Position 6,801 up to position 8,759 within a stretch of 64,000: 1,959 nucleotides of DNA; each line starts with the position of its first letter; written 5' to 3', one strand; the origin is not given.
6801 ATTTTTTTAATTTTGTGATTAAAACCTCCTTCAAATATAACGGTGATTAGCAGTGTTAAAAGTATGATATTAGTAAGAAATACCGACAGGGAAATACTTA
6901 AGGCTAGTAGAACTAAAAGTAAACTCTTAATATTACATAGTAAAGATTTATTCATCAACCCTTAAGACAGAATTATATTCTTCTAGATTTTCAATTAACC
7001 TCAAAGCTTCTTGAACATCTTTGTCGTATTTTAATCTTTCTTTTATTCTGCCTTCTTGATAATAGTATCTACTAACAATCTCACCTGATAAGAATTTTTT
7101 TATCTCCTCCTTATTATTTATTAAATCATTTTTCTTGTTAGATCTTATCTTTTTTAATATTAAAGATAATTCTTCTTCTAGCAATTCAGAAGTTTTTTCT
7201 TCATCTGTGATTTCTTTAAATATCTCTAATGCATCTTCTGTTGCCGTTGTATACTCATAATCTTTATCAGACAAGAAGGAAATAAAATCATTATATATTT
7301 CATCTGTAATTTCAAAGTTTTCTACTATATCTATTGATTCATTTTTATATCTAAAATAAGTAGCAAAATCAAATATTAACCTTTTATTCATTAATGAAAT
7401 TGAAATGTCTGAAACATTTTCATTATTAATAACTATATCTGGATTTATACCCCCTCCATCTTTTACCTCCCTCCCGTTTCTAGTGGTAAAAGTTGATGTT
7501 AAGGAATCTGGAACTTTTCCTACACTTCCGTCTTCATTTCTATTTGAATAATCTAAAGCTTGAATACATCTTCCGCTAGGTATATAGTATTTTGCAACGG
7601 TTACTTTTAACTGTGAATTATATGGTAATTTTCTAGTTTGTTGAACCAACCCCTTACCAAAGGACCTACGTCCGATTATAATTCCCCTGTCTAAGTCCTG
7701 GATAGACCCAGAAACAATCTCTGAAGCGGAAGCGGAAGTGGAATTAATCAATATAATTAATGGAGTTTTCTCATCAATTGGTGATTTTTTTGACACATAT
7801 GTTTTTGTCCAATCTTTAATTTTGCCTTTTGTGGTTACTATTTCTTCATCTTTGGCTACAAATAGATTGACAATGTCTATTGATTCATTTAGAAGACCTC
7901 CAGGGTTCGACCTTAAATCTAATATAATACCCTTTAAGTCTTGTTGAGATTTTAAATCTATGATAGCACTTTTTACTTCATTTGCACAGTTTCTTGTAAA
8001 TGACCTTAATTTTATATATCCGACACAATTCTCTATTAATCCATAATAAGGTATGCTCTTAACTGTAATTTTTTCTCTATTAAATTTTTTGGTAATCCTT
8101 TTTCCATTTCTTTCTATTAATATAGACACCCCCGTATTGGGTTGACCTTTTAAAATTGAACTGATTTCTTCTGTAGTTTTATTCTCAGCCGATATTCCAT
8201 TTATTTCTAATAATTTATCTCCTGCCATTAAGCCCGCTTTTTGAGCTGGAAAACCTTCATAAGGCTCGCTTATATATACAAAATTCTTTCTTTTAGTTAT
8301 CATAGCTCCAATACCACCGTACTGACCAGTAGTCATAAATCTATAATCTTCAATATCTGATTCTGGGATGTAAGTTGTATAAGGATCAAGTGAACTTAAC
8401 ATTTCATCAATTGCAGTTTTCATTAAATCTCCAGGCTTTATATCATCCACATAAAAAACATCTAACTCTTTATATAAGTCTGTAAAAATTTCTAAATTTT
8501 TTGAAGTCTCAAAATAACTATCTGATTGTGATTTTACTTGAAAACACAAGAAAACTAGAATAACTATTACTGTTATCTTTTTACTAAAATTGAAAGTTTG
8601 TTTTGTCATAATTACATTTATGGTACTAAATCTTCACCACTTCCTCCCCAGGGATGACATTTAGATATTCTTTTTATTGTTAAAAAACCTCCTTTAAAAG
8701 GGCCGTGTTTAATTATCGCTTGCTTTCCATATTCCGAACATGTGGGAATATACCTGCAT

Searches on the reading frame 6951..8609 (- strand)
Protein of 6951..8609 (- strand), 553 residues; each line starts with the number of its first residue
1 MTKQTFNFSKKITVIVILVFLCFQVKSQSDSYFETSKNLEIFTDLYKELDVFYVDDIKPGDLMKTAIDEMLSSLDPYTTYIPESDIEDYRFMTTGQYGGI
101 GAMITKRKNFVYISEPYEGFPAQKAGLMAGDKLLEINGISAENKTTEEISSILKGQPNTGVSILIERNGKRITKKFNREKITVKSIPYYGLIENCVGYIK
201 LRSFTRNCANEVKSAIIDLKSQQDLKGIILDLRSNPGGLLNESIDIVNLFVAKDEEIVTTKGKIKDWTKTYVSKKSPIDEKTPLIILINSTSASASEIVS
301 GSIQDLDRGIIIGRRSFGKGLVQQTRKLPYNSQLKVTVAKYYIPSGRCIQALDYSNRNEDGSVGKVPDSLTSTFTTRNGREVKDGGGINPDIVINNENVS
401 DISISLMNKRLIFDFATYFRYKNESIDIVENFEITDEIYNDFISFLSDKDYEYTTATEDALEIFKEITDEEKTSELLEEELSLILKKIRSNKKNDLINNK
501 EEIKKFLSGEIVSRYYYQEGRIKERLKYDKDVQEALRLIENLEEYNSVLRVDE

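Call 64: search_protein_families(library=ncbifam, proteins=[window:6951-8609:-], max_evalue=0.00001)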
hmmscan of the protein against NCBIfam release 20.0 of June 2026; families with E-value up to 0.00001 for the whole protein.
window:6951-8609:- (553 aa): 13 families
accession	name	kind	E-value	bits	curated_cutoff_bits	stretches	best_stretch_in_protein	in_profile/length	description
TIGR00225.1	prc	subfamily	2.1e-78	263.8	218.6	1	61-351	13-305/335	C-terminal processing peptidase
TIGR03900.1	prc_long_Delta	hypoth_equivalog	3.4e-77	260.3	660.95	1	61-352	103-396/973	MXAN_5808 family serine peptidase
NF045590.1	Cterm_S41_CtpC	exception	1.9e-68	231.2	665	1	65-350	82-368/418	carboxyl-terminal processing protease CtpC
NF052377.1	lmo1851_S41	exception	2e-62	211.4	725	1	21-350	28-357/468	lmo1851 family serine protease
NF045589.1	Cterm_S41_CtpB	exception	9.8e-62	208.9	633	1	65-350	83-370/416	carboxyl-terminal processing protease CtpB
NF045588.1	Cterm_S41_CtpA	exception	5.4e-60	203.4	625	1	65-351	77-367/401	carboxyl-terminal processing protease CtpA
NF045591.1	Cterm_S41_CtpZ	exception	5e-50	170.4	525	1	64-351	76-365/403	carboxyl-terminal processing protease CtpZ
NF051464.1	tail_spec_CT441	exception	1.3e-46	159.6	700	1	67-350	216-515/645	tail-specific protease Tsp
NF008388.1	PRK11186.1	exception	6.9e-33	113.9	825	1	57-328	205-486/663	carboxy terminal-processing peptidase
TIGR00054.1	TIGR00054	equivalog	1.8e-07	30.4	147.55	1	10-193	102-287/421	RIP metalloprotease RseP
NF058627.1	S41_Gfo1087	equivalog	6e-07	28.7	455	1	96-319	120-366/489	GFO_1087 family putative carboxy terminal peptidase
NF033424.1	chlamy_CPAF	equivalog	7.2e-06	24.9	250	0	281-322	456-497/564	protease-like activity factor CPAF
TIGR02860.1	spore_IV_B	equivalog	8.6e-06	25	305.25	0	120-180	124-182/402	SpoIVB peptidase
